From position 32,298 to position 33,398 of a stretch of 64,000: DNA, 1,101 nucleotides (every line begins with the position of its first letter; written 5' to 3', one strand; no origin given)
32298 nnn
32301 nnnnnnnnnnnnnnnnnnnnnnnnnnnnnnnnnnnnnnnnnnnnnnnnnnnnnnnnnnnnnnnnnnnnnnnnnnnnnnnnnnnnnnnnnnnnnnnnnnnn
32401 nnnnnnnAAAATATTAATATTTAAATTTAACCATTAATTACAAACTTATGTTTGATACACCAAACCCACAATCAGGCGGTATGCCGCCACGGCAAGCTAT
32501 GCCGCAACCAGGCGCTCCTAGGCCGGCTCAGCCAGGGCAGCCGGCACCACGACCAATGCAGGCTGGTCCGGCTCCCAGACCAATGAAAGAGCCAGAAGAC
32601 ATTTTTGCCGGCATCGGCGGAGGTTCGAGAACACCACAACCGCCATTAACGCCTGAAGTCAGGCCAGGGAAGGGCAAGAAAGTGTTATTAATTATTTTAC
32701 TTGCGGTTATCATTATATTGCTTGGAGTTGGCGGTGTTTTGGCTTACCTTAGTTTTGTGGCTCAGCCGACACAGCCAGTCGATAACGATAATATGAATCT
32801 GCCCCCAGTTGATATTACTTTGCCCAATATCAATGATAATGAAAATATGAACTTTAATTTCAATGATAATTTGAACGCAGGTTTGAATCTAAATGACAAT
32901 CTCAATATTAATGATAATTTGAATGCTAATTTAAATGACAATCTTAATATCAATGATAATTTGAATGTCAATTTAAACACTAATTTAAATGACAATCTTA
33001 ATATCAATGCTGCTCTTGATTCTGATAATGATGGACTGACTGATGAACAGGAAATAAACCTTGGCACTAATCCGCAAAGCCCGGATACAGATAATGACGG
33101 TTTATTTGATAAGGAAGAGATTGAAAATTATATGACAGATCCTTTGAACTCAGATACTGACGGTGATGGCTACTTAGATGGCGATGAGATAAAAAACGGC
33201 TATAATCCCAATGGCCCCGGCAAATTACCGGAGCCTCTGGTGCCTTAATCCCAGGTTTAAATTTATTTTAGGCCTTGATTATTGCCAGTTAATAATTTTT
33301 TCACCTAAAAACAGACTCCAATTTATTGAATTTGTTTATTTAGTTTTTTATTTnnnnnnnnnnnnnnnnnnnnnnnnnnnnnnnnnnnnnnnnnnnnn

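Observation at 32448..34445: Paralogous small TM proteins with Asn-rich hexapeptide repeats and bacterial TSP3 Ca-binding repeats flank the giant genes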

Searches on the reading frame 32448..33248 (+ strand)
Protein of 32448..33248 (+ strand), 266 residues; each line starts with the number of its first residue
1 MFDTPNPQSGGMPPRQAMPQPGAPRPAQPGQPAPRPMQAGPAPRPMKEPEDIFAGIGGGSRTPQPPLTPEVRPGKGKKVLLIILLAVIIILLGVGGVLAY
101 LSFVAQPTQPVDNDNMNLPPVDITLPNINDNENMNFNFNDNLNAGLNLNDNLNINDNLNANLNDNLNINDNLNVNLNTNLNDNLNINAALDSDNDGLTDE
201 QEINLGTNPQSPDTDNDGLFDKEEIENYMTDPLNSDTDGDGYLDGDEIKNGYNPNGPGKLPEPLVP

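Call 7: search_protein_families(library=pfam, proteins=[window:32448-33248:+], max_evalue=1)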
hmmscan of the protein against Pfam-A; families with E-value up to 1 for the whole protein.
window:32448-33248:+ (266 aa): 7 families
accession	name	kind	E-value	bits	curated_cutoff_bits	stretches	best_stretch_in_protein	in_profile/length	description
PF18884.5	TSP3_bac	-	1.2e-16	60.7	25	3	191-212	1-22/22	Bacterial TSP3 repeat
PF13405.12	EF-hand_6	-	8e-05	22.5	25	2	236-252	10-26/30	EF-hand domain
PF03495.19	Binary_toxB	-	0.00034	21.2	25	1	191-265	2-77/78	Clostridial binary toxin B/anthrax toxin PA Ca-binding domain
PF13499.12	EF-hand_7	-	0.014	16.2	30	0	236-252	12-28/67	EF-hand domain pair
PF00036.39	EF-hand_1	-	0.021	14.8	25.4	1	236-250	10-24/29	EF hand domain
PF15281.11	Consortin_C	-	0.17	12.3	30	1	75-105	52-82/114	Consortin C-terminus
PF20615.3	DUF6802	-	0.67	10.4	27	0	190-244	15-66/102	Family of unknown function (DUF6802)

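Call 8: search_protein_families(library=ncbifam, proteins=[window:32448-33248:+], max_evalue=1)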
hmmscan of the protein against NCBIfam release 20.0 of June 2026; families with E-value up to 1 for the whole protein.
window:32448-33248:+ (266 aa): 9 families
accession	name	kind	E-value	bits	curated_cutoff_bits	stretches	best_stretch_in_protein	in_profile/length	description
NF033765.2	gliding_CglD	equivalog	6.2e-06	24.3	400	1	168-251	153-244/1124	adventurous gliding motility lipoprotein CglD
NF047639.1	throspo3_MtsD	equivalog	0.0018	16.5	800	1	188-255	457-528/651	cell-cell cohesion protein MtsD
NF053806.1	lanmdlnLanM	equivalog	0.0056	16.7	135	1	188-248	31-95/132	lanmodulin LanM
NF041410.1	XopAW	subfamily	0.0085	15.9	120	1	179-254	64-131/235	XopAW family type III secretion system calcium-binding effector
NF006283.1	PRK08455.1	equivalog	0.0095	15.6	187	1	72-109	11-48/182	flagellar basal body-associated protein FliL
TIGR04226.1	RrgB_K2N_iso_D2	domain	0.01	16.6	30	1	121-181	27-89/123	isopeptide-forming domain-containing fimbrial protein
NF033761.1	gliding_GltJ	equivalog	0.047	12.8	450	1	5-111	299-404/671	adventurous gliding motility protein GltJ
NF051486.1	E492_microcin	equivalog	0.081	13.5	50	1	83-128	32-77/88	E492 group microcin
NF041762.1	diheme_GEGP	equivalog_domain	0.45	9.6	300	0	188-213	93-118/359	GEGP motif-containing diheme protein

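Call 34: find_homologous_proteins(query=window:32448-33248:+)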
Query window:32448-33248:+ (266 aa): 2213 proteins with E <= 0.001 among 8000 candidates; the best 120 are listed.
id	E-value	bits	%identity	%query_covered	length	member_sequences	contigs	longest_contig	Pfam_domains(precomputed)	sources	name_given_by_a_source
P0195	4.7e-80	287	77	28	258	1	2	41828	PF18884.6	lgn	-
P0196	4.8e-56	208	77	29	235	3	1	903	PF18884.6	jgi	jgi:flagellar basal body-associated protein FliL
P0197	7.1e-53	198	43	92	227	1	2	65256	PF18884.6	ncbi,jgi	-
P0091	6.0e-51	192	50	98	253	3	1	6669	PF18884.6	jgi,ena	-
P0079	6.2e-51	192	50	86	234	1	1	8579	PF18884.6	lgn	-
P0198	1.8e-50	190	59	27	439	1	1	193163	PF04203.19,PF18884.6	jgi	jgi:LPXTG-site transpeptidase (sortase) family protein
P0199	5.6e-50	188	39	83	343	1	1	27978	PF18884.6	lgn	-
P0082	7.0e-50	188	79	27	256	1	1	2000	PF18884.6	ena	-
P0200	6.4e-46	175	82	27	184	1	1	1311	PF18884.6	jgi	jgi:hypothetical protein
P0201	3.0e-43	166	65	28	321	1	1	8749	PF18884.6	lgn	-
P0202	1.7e-42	164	45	98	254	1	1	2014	PF18884.6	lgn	-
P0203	1.6e-41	161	44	98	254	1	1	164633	PF18884.6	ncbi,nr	ncbi:MAG: hypothetical protein NTZ49_02830 [Candidatus Parcubacteria bacterium]|nr:hypothetical prot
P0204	2.4e-40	157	71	26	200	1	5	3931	PF18884.6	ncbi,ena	-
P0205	6.9e-40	155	34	79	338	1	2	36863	PF18884.6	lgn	-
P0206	7.3e-40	155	45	100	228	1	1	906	PF18884.6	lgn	-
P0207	1.0e-39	155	33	80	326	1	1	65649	PF18884.6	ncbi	-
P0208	1.8e-39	154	49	76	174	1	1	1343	PF18884.6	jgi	jgi:hypothetical protein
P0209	2.0e-39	154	34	86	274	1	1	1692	PF18884.6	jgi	jgi:hypothetical protein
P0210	1.0e-38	152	68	27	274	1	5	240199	PF18884.6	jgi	jgi:hypothetical protein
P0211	6.0e-38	149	54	30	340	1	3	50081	PF18884.6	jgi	-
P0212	1.0e-37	148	63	26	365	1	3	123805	PF18884.6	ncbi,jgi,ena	-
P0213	1.2e-37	148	64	26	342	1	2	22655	PF13405.13,PF13499.13,PF18884.6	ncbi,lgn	ncbi:MAG: binary toxin-like calcium binding domain-containing protein [Patescibacteria group bacteri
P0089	6.8e-37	146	43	72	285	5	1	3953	PF18884.6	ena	-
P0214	8.3e-37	145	60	29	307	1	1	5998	PF18884.6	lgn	-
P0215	1.3e-36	145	68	28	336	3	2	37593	PF13405.13,PF00036.39,PF18884.6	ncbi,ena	-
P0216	1.5e-36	144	62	28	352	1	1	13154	PF00036.39,PF18884.6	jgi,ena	-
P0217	6.1e-36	142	41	98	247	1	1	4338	PF18884.6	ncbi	ncbi:MAG: hypothetical protein V1692_02130 [bacterium]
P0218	1.3e-35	141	58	29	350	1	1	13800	PF18884.6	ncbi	-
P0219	2.6e-35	140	63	26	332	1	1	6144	PF18884.6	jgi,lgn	jgi:hypothetical protein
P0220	4.1e-35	140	65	26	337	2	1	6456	PF18884.6,PF03495.20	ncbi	-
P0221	4.5e-35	140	58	31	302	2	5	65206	PF18884.6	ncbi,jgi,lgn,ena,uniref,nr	ncbi:hypothetical protein COV49_02600 [Candidatus Falkowbacteria bacterium CG11_big_fil_rev_8_21_14_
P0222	1.4e-34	138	51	34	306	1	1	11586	PF18884.6,PF03495.20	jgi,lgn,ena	-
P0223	2.6e-34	137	60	27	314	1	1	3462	PF18884.6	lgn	-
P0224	3.1e-34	137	55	27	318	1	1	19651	PF18884.6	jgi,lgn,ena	-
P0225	5.5e-34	136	61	26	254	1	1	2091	PF18884.6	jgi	-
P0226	7.9e-34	135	40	98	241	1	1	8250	PF18884.6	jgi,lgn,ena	-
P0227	8.3e-34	135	62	30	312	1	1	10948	PF13405.13,PF00036.39,PF18884.6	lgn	-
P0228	1.4e-33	135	35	98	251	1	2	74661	PF13405.13,PF00036.39,PF18884.6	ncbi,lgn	-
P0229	2.1e-32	131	44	82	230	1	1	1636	PF18884.6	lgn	-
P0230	2.7e-32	130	59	29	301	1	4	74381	PF18884.6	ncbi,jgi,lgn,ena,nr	ncbi:hypothetical protein L6270_02710 [Candidatus Parcubacteria bacterium]|nr:hypothetical protein [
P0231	2.8e-32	130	41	41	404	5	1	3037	PF13505.13,PF18884.6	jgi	jgi:hypothetical protein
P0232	3.2e-32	130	28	98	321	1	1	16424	PF18884.6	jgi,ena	-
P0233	4.2e-32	130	54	24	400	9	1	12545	PF13505.13,PF18884.6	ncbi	-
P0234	4.4e-32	130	47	24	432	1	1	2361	PF18884.6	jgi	-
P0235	6.3e-32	129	63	29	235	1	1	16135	PF18884.6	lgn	-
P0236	7.1e-32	129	39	83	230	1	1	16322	PF18884.6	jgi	jgi:hypothetical protein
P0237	1.8e-31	128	66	27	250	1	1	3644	PF18884.6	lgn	-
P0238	3.7e-31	127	69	28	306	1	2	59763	PF18884.6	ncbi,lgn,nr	ncbi:MAG: hypothetical protein NTZ18_01040 [Candidatus Komeilibacteria bacterium]|nr:hypothetical pr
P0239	4.3e-31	126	69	18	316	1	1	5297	PF18884.6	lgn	-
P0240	5.6e-31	126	63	27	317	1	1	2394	PF18884.6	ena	-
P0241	7.1e-31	126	67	23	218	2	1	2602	PF18884.6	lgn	-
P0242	9.3e-31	125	70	27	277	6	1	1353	PF18884.6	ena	-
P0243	1.9e-30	124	29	89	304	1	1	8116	PF18884.6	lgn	-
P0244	3.0e-30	124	71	27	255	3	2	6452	PF18884.6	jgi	-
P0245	3.6e-30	123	66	30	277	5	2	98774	PF18884.6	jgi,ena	jgi:hypothetical protein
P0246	3.6e-30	123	36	63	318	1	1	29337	PF18884.6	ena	-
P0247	3.7e-30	123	63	32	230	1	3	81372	PF18884.6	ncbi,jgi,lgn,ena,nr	ncbi:MAG: hypothetical protein COU51_02610 [Parcubacteria group bacterium CG10_big_fil_rev_8_21_14_0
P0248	6.6e-30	123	34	86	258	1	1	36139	PF18884.6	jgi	jgi:hypothetical protein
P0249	8.0e-30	122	57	35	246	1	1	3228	PF18884.6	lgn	-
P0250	9.4e-30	122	42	27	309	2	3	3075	PF18884.6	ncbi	-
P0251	1.3e-29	122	67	29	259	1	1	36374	PF18884.6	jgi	-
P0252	1.8e-29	121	45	74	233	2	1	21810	PF18884.6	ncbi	-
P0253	2.0e-29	121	65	27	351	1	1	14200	PF18884.6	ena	-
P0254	2.5e-29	121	36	91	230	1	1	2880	PF18884.6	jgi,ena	-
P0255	2.5e-29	121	63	32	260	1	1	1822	PF18884.6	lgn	-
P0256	2.7e-29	121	70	27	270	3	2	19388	PF18884.6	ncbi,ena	-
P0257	3.7e-29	120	59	28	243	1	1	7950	PF18884.6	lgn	-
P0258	5.8e-29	119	52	38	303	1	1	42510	PF18884.6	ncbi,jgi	ncbi:MAG: hypothetical protein WC323_00660 [Patescibacteria group bacterium]|jgi:hypothetical protei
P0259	8.3e-29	119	69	29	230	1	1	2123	PF18884.6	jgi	jgi:hypothetical protein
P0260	1.0e-28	119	58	41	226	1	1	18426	PF18884.6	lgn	-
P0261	1.1e-28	119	64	34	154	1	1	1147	PF18884.6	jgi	-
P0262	1.9e-28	118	74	29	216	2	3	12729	PF18884.6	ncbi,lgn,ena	-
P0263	2.0e-28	118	77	28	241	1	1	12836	PF18884.6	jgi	-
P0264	2.8e-28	117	39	83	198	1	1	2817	PF18884.6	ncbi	-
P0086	3.5e-28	117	59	27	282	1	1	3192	PF18884.6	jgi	jgi:hypothetical protein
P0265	3.5e-28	117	49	26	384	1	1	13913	PF00691.26,PF18884.6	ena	-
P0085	3.6e-28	117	44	77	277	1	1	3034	PF18884.6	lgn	-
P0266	4.2e-28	117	56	27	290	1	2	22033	PF18884.6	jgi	jgi:hypothetical protein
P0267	4.7e-28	117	39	98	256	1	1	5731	PF18884.6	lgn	-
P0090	5.0e-28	116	70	30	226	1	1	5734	PF18884.6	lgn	-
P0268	5.1e-28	116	49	29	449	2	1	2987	PF18884.6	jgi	jgi:hypothetical protein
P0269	7.4e-28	116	30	83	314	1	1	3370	PF18884.6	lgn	-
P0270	7.7e-28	116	36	73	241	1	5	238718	PF18884.6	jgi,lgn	-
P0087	8.1e-28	116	55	40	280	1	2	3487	PF18884.6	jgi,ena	-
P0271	9.9e-28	115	41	84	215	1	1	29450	PF18884.6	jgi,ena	-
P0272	1.0e-27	115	56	27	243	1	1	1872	PF18884.6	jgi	jgi:hypothetical protein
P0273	1.2e-27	115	39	70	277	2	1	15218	PF18884.6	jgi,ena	jgi:hypothetical protein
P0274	1.3e-27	115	35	72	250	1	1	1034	PF18884.6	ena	-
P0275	1.3e-27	115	39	87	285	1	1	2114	PF18884.6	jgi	-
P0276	1.4e-27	115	37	98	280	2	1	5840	PF18884.6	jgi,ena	-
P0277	1.5e-27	115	65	28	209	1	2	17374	PF18884.6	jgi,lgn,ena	jgi:hypothetical protein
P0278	2.0e-27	114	42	70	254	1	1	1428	PF18884.6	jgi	-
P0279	2.2e-27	114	68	28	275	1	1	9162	PF18884.6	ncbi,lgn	-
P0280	3.0e-27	114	62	27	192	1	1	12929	PF18884.6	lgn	-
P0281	3.6e-27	114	65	16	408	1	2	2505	PF18884.6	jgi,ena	-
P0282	3.9e-27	113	35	93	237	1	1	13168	PF18884.6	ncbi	-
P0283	4.4e-27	113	30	79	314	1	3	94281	PF18884.6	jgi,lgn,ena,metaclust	metaclust:\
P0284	4.6e-27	113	50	47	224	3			PF18884.6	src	-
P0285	5.2e-27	113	38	81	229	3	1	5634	PF18884.6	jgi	jgi:hypothetical protein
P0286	7.1e-27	113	75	23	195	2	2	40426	PF18884.6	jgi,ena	jgi:hypothetical protein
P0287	8.1e-27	112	68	28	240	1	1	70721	PF18884.6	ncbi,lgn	-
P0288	1.1e-26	112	57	36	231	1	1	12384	PF18884.6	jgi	-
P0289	1.1e-26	112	64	27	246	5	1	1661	PF18884.6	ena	-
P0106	1.1e-26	112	36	83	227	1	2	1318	PF18884.6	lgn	-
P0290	1.1e-26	112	54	28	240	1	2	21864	PF18884.6,PF03495.20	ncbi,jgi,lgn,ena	ncbi:MAG: binary toxin-like calcium binding domain-containing protein [Candidatus Falkowbacteria bac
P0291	1.1e-26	112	60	22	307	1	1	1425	PF00691.26,PF18884.6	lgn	-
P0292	1.2e-26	112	51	31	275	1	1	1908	PF18884.6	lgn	-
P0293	1.4e-26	112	37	82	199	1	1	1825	PF18884.6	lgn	-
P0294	1.5e-26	112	71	27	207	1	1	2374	PF18884.6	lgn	-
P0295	1.5e-26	112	61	28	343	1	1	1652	PF18884.6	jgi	-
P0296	1.5e-26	112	45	44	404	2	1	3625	PF18884.6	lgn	-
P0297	1.5e-26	112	35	72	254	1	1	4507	PF18884.6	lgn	-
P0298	1.6e-26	111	69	27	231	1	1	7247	PF18884.6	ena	-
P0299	1.8e-26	111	44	70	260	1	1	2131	PF18884.6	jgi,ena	-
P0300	2.2e-26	111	67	30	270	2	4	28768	PF18884.6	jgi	jgi:hypothetical protein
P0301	2.3e-26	111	64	22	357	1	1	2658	PF18884.6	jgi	jgi:hypothetical protein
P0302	2.4e-26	111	66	29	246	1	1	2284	PF18884.6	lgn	-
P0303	2.4e-26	111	38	71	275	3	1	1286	PF18884.6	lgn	-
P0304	2.6e-26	111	38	98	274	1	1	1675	PF18884.6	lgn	-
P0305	3.6e-26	110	72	28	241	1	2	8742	PF18884.6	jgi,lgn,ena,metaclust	metaclust:\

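Call 92: search_solved_structures(query=window:32448-33248:+, max_evalue=0.01, show_alignments=2)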
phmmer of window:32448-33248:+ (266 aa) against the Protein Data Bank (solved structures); distinct sequences matched with E-value up to 0.01: 2.
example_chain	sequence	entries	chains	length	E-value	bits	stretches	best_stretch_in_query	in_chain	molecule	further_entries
7c7r_B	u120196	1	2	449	0.00037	23.3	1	129-251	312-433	Biofilm-associated surface protein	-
7c7u_A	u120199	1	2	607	0.00061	22.6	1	129-251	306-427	Biofilm-associated surface protein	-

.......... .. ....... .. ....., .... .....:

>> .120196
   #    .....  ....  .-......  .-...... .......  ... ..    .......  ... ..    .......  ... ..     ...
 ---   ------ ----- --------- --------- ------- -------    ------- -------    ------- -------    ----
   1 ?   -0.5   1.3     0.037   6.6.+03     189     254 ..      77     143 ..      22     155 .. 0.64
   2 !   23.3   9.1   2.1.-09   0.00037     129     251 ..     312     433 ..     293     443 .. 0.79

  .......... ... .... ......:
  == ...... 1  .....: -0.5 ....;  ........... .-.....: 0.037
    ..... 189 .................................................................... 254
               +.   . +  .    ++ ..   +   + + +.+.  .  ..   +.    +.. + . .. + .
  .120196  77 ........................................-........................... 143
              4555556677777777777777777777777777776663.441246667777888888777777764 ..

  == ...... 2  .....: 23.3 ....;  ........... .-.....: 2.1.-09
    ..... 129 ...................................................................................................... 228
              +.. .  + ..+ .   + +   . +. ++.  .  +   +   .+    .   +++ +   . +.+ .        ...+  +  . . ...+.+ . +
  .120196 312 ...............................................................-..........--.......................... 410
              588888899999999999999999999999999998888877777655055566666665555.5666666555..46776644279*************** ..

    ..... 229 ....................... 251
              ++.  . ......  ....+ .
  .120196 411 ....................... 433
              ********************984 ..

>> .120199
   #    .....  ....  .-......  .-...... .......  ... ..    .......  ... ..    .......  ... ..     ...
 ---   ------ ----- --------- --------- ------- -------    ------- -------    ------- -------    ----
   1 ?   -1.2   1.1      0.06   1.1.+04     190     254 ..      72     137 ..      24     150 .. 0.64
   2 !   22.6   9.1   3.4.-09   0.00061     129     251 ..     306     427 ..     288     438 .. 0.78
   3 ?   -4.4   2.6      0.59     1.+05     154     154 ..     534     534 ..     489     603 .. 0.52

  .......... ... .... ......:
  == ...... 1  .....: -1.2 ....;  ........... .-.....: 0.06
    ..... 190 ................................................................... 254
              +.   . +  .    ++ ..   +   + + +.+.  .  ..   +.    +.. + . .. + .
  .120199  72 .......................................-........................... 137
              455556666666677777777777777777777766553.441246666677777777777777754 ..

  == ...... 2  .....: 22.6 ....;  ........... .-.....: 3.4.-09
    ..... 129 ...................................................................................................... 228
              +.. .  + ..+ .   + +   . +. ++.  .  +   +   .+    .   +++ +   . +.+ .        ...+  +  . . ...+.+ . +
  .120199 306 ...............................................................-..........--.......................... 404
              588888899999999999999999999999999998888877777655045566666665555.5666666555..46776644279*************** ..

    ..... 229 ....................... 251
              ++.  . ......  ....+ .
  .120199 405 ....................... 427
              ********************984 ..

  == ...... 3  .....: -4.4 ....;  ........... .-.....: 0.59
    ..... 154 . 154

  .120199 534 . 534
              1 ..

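Call 95: find_encoding_contigs(protein=P0210, flank=8000, max_places=1)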
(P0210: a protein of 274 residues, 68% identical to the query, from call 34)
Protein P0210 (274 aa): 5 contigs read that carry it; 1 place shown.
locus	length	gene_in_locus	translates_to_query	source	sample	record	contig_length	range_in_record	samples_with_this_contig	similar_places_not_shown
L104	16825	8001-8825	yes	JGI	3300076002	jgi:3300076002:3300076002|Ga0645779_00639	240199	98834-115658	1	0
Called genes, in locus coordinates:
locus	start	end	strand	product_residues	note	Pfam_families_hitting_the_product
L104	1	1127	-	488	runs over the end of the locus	PF13328:HD_4, PF01966:HD, PF04607:RelA_SpoT, PF02824:TGS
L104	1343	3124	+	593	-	PF18895:T4SS_pilin (weak), PF13205:Big_5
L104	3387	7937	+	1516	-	-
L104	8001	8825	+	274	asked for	PF18884:TSP3_bac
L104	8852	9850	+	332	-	-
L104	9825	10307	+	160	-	PF02130:YbeY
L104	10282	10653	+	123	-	PF01219:DAGK_prokar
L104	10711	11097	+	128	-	-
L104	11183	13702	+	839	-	PF13204:Apiosidase, PF12904:Collagen_bind_2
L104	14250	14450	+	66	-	-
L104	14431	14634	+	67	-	-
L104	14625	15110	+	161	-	PF00078:RVT_1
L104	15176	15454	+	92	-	-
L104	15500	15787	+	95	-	-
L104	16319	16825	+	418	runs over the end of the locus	PF11104:PilM_2 (faint), PF02491:SHS2_FTSA, PF06723:MreB_Mbl, PF14450:FtsA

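Call 96: find_encoding_contigs(protein=P0212, flank=8000, max_places=1)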
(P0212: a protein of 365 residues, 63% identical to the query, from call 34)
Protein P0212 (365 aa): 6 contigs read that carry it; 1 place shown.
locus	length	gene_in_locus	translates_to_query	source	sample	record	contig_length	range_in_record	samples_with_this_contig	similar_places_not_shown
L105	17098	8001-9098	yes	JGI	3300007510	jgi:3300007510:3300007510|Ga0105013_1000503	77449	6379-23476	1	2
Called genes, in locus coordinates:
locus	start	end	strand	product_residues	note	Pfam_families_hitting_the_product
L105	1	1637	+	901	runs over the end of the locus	PF18895:T4SS_pilin (weak), PF13205:Big_5 (faint)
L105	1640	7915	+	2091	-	PF13205:Big_5 (faint), PF00041:fn3 (faint)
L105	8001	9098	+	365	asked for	PF18884:TSP3_bac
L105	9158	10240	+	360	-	-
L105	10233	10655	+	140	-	PF02130:YbeY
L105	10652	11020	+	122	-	PF01219:DAGK_prokar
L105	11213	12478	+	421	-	PF11104:PilM_2 (faint), PF02491:SHS2_FTSA, PF06723:MreB_Mbl, PF14450:FtsA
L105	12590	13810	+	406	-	PF00091:Tubulin, PF12327:FtsZ_C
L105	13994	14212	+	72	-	-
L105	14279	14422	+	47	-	-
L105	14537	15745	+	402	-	PF13479:AAA_24 (weak)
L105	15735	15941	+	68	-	-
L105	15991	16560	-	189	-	PF01844:HNH, PF14279:HNH_5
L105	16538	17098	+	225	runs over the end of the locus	-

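Call 97: find_encoding_contigs(protein=P0247, flank=8000, max_places=1)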
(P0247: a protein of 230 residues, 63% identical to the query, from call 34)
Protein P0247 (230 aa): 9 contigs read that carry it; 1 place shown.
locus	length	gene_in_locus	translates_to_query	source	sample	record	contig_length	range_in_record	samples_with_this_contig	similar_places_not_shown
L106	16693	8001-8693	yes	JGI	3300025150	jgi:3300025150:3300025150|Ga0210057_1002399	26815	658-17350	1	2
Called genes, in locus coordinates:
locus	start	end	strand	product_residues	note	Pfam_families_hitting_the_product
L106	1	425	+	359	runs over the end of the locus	?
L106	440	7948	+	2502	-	PF18895:T4SS_pilin, PF13205:Big_5 (weak), PF17957:Big_7, PF01833:TIG (weak), PF13948:DUF4215 (faint), PF13205:Big_5 (weak)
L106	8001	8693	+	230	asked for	PF18884:TSP3_bac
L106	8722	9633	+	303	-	-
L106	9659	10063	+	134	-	PF02130:YbeY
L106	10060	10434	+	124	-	PF01219:DAGK_prokar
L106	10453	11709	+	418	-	PF02491:SHS2_FTSA, PF11104:PilM_2 (weak), PF06723:MreB_Mbl, PF14450:FtsA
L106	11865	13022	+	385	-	PF00091:Tubulin, PF12327:FtsZ_C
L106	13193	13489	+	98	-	-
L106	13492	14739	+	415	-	PF10459:Peptidase_S46 (faint), PF00089:Trypsin, PF13365:Trypsin_2, PF13180:PDZ_2, PF17820:PDZ_6 (weak)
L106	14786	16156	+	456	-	PF00224:PK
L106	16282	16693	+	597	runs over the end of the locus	PF06480:FtsH_ext (weak), PF00004:AAA, PF17862:AAA_lid_3, PF01434:Peptidase_M41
